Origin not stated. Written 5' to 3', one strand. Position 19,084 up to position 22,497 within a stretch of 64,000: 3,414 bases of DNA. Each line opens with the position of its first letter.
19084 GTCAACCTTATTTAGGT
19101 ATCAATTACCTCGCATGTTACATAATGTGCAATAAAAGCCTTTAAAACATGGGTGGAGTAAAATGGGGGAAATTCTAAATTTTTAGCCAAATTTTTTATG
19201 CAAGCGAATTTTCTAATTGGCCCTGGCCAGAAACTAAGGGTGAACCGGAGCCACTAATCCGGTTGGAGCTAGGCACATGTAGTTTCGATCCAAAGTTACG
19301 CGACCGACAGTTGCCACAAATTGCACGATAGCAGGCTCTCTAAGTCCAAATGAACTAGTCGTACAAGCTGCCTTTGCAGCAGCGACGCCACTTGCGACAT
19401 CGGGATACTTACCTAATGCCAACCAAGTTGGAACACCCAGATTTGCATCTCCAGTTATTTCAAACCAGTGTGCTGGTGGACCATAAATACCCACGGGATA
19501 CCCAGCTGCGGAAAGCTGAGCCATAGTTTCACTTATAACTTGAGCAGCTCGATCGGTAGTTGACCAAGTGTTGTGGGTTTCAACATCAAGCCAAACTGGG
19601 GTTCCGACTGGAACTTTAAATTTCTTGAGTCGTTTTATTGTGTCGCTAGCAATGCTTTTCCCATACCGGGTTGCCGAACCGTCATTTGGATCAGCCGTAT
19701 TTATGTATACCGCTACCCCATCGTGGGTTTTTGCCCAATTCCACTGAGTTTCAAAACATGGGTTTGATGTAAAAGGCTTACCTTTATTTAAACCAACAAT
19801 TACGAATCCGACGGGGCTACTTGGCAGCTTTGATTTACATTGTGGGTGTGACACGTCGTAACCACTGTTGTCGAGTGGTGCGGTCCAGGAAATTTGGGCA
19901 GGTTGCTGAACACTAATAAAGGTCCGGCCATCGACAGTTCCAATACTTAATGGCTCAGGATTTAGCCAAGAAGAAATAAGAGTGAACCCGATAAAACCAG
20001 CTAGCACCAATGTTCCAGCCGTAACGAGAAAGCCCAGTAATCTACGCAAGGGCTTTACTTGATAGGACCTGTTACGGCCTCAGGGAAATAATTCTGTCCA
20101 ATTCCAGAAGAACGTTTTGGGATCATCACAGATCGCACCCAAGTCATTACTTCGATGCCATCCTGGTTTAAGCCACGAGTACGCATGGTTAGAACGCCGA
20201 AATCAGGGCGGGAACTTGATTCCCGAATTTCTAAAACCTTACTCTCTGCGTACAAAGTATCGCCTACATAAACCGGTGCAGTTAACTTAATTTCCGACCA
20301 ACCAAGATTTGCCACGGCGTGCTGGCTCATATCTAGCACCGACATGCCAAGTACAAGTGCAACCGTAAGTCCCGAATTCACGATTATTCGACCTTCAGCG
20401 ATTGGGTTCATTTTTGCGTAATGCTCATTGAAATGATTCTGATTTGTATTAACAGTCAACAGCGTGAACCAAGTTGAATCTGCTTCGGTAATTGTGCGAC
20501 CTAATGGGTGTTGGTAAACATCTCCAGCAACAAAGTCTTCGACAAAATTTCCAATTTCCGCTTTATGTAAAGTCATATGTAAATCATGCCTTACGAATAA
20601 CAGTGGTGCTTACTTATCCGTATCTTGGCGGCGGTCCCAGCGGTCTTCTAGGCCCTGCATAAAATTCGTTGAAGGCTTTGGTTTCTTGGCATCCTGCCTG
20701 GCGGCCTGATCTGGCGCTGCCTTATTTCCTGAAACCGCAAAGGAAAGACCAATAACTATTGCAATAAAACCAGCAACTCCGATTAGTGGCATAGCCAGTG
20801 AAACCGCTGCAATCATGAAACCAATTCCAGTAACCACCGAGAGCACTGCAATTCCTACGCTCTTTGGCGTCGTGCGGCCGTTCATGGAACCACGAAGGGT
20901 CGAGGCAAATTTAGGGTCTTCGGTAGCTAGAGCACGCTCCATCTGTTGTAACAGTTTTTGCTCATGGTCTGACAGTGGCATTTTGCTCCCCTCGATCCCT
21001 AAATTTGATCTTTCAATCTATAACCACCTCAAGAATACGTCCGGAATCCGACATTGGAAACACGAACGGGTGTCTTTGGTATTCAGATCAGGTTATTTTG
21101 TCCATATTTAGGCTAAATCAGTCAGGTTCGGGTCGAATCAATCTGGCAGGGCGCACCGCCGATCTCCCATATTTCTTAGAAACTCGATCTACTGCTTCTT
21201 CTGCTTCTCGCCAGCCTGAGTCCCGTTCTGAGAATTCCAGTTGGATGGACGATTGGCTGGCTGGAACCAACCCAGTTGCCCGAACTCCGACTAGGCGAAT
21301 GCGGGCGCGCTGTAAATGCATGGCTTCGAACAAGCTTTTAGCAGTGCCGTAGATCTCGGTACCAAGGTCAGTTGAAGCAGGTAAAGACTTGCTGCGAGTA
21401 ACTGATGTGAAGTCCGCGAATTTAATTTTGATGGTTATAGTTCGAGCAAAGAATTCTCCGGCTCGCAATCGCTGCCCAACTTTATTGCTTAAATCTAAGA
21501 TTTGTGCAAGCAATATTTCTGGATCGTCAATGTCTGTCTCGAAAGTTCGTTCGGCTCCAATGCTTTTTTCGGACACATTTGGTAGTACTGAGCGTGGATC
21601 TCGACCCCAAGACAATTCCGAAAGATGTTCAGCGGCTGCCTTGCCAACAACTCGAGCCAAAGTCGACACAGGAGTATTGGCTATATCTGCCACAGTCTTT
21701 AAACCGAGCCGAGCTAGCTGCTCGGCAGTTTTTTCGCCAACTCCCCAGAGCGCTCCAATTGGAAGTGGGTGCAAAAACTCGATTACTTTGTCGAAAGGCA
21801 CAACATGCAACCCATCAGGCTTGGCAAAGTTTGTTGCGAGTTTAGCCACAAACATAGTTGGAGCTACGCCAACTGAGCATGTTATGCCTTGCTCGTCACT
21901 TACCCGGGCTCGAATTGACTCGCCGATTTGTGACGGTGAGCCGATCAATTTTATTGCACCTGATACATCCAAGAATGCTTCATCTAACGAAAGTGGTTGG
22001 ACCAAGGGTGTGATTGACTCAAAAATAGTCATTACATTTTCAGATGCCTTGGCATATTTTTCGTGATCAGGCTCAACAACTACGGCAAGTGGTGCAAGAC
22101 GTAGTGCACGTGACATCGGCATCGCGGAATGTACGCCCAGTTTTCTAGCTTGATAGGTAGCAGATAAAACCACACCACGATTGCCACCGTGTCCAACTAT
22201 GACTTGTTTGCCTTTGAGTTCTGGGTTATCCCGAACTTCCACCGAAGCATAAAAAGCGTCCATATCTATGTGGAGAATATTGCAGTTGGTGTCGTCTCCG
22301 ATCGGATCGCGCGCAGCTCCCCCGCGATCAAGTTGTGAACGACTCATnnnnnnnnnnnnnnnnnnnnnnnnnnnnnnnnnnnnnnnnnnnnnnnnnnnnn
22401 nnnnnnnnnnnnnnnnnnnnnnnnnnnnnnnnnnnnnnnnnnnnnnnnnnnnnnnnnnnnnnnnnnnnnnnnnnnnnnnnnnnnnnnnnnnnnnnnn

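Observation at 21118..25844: dnaE2 is translationally coupled to a catalytically intact DinB; no ImuB or ImuA' partner is visible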

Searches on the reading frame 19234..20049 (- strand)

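Call 7: search_protein_families(library=pfam, proteins=[window:19234-20049:-], max_evalue=0.01)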
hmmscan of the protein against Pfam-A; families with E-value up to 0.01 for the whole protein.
window:19234-20049:- (271 aa): 2 families
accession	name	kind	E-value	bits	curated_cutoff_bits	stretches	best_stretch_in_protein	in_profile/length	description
PF08924.17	Rv2525c_GlyHyd-like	-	8.1e-05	23.3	27.2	1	101-192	32-129/198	Rv2525c-like, glycoside hydrolase-like domain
PF01183.26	Glyco_hydro_25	-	0.0049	17.6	27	1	73-211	13-150/180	Glycosyl hydrolases family 25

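Call 8: search_protein_families(library=ncbifam, proteins=[window:19234-20049:-], max_evalue=0.01)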
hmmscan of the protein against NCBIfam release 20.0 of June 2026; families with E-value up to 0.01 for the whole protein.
window:19234-20049:- (271 aa): 0 families

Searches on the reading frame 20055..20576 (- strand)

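Call 7: search_protein_families(library=pfam, proteins=[window:20055-20576:-], max_evalue=0.01)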
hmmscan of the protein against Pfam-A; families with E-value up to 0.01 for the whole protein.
window:20055-20576:- (173 aa): 3 families
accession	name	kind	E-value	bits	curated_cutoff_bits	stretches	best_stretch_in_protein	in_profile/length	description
PF19315.5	MC_hydratase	-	1.9e-20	73.8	26.5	1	6-156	18-168/353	Mesaconyl-CoA hydratase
PF01575.25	MaoC_dehydratas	-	9.2e-14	51.6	27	1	18-120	7-107/123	MaoC like domain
PF13452.11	FAS1_DH_region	-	0.00016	22.2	22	1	82-145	69-131/132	FAS1-like, dehydratase domain region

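Call 8: search_protein_families(library=ncbifam, proteins=[window:20055-20576:-], max_evalue=0.01)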
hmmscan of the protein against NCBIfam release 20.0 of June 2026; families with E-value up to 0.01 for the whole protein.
window:20055-20576:- (173 aa): 6 families
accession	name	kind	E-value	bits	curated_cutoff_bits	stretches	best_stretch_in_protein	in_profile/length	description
NF038241.1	RipB_Ich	equivalog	3.3e-50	170.4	340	1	9-156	21-166/175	(R)-specific enoyl-CoA hydratase RipB/Ich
NF041625.1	methfumCoahyd_Halo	equivalog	6.3e-21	75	560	1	6-157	20-171/358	2-methylfumaryl-CoA hydratase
TIGR02278.1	PaaN-DH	equivalog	2.5e-07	29.3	562.8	1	17-145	530-655/664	phenylacetic acid degradation bifunctional protein PaaZ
NF006045.0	PRK08190.1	subfamily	1.4e-06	27.4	282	1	25-165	22-154/467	bifunctional enoyl-CoA hydratase/phosphate acetyltransferase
NF000582.1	PRK00006.1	equivalog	3.5e-05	23.8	113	1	36-120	30-113/137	3-hydroxyacyl-ACP dehydratase FabZ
TIGR01750.1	fabZ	equivalog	0.00028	20.8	155.15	1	37-120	32-117/141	3-hydroxyacyl-ACP dehydratase FabZ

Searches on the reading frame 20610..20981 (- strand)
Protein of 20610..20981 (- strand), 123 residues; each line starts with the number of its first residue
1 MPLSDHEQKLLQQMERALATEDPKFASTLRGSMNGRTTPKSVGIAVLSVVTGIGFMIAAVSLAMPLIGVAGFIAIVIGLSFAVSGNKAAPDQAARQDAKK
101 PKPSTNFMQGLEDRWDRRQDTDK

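Call 7: search_protein_families(library=pfam, proteins=[window:20610-20981:-], max_evalue=0.01)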
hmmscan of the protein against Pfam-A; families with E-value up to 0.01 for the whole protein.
window:20610-20981:- (123 aa): 3 families
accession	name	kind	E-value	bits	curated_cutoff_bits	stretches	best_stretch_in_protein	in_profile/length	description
PF11239.13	DUF3040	-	4.8e-22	78.5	24.7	1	1-79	1-82/84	Protein of unknown function (DUF3040)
PF19762.4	DUF6249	-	0.00019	21.8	33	1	6-84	26-99/104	Domain of unknown function (DUF6249)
PF23933.1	DUF7269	-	0.0022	18.5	29.1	1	43-119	9-84/162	Family of unknown function (DUF7269)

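Call 8: search_protein_families(library=ncbifam, proteins=[window:20610-20981:-], max_evalue=0.01)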
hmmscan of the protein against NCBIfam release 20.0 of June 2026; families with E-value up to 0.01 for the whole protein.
window:20610-20981:- (123 aa): 1 family
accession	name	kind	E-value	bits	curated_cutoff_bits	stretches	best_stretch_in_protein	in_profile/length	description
NF058603.1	SCO2097_fam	equivalog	7.6e-34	116.8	110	1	1-120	1-129/129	SCO2097 family morphological protein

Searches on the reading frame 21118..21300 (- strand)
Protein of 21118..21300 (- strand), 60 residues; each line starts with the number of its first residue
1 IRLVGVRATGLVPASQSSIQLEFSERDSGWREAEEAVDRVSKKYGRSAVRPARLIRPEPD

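Call 91: search_protein_families(library=pfam, proteins=[window:21118-21300:-], max_evalue=1)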
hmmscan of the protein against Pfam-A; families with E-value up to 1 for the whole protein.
window:21118-21300:- (60 aa): 1 family
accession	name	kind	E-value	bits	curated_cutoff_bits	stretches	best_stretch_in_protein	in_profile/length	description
PF13438.11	DUF4113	-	0.17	12.4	24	1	35-53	5-23/51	Domain of unknown function (DUF4113)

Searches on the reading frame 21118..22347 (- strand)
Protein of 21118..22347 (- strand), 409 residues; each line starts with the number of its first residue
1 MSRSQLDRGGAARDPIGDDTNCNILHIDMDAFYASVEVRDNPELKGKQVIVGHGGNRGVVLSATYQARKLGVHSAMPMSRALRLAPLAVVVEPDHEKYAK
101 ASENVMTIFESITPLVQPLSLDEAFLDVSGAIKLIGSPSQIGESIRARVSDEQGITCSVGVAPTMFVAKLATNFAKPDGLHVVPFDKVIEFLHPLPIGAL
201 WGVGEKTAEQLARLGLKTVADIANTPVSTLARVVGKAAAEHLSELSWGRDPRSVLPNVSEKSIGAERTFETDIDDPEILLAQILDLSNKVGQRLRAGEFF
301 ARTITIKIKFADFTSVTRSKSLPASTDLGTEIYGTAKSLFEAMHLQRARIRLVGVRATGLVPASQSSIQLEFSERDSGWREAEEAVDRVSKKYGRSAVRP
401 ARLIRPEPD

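Call 7: search_protein_families(library=pfam, proteins=[window:21118-22347:-], max_evalue=0.01)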
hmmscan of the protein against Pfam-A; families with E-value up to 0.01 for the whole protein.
window:21118-22347:- (409 aa): 6 families
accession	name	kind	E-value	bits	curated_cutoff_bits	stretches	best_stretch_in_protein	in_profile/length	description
PF00817.25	IMS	-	6.5e-50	169.3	23.2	1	27-173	1-148/148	impB/mucB/samB family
PF11799.13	IMS_C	-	5.2e-30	104.5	20.7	1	261-370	2-109/109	impB/mucB/samB family C-terminal domain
PF11798.14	IMS_HHH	-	4.1e-08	33.4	24.4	1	187-216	3-32/32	IMS family HHH motif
PF21999.2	IMS_HHH_1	-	1.8e-05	25.6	27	1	200-250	3-53/53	DNA polymerase-iota, thumb domain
PF14520.12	HHH_5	-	6e-05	23.9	27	1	202-240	9-49/57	Helix-hairpin-helix domain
PF10391.15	DNA_pol_lambd_f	-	0.00011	22.4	29.8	1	201-230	7-36/51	Fingers domain of DNA polymerase lambda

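Call 8: search_protein_families(library=ncbifam, proteins=[window:21118-22347:-], max_evalue=0.01)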
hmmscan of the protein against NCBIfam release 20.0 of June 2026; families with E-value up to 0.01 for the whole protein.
window:21118-22347:- (409 aa): 11 families
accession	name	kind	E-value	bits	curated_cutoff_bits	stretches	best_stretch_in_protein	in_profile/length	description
NF003015.0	PRK03858.1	subfamily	3.9e-118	395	367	1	20-405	5-387/399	DNA polymerase IV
NF002751.0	PRK02794.1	equivalog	4e-108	362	371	1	22-402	38-416/425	DNA polymerase IV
NF002882.0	PRK03348.1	equivalog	2.4e-107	359.6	389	1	22-388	5-369/461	DNA polymerase IV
NF002677.0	PRK02406.1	equivalog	3.4e-103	345.5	256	1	23-364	7-347/357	DNA polymerase IV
NF010731.0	PRK14133.1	equivalog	3.9e-92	309.2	362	1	23-362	4-338/352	DNA polymerase IV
NF002848.0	PRK03103.1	subfamily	3.3e-86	289.3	381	1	21-401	3-389/410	DNA polymerase IV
NF002492.0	PRK01810.1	equivalog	9e-85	284.9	399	1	24-399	12-390/412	DNA polymerase IV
NF002883.0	PRK03352.1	equivalog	1e-73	248.5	330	1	23-358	6-340/347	DNA polymerase IV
NF002292.0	PRK01216.1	equivalog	1.3e-48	165.9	339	1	24-361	3-340/351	DNA polymerase IV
NF002955.0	PRK03609.1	subfamily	1.1e-33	116.9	431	1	27-317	5-301/422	translesion error-prone DNA polymerase V subunit UmuC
TIGR01954.1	nusA_Cterm_rpt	equivalog_domain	0.009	16.1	48.15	0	203-233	1-31/50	transcription termination factor NusA, C-terminal duplication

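Call 26: search_solved_structures(query=window:21118-22347:-, max_evalue=1e-10)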
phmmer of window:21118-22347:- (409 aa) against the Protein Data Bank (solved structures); distinct sequences matched with E-value up to 1e-10: 77 (the best 60 are shown).
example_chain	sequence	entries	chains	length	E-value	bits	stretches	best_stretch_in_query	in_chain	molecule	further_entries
7yll_A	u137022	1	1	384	2e-78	267.3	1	23-399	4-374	DNA polymerase IV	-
4ir1_F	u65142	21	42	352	2.7e-55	191.1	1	23-366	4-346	DNA polymerase IV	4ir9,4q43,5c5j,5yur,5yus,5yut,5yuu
4r8u_A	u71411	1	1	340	2.6e-54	187.9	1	23-358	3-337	DNA polymerase IV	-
4r8u_B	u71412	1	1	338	4.6e-54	187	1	24-358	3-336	DNA polymerase IV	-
4irc_F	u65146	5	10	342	6.3e-54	186.6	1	23-360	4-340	DNA polymerase IV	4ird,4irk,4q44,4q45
6jup_F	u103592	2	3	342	1.2e-53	185.7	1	23-360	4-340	DNA polymerase IV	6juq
6juq_A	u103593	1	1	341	1.3e-53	185.5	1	23-360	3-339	DNA polymerase IV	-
6jun_F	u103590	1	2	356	6e-49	170.2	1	24-357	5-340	DNA polymerase IV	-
6juo_A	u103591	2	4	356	1.1e-48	169.4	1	24-357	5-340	DNA polymerase IV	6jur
6jum_A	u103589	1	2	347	8.3e-48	166.4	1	24-357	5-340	DNA polymerase IV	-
4dez_A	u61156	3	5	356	1.4e-47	165.7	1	24-357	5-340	DNA polymerase IV 1 | DNA polymerase IV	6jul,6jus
1t94_A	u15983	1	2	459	1.7e-44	155.6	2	21-129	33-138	polymerase (DNA directed) kappa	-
2oh2_A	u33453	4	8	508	2.5e-44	155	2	21-129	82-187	DNA polymerase kappa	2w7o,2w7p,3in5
3pzp_A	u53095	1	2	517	2.6e-44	155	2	21-129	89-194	DNA polymerase kappa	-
5t14_A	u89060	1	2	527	2.9e-44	154.8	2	21-129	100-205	DNA polymerase kappa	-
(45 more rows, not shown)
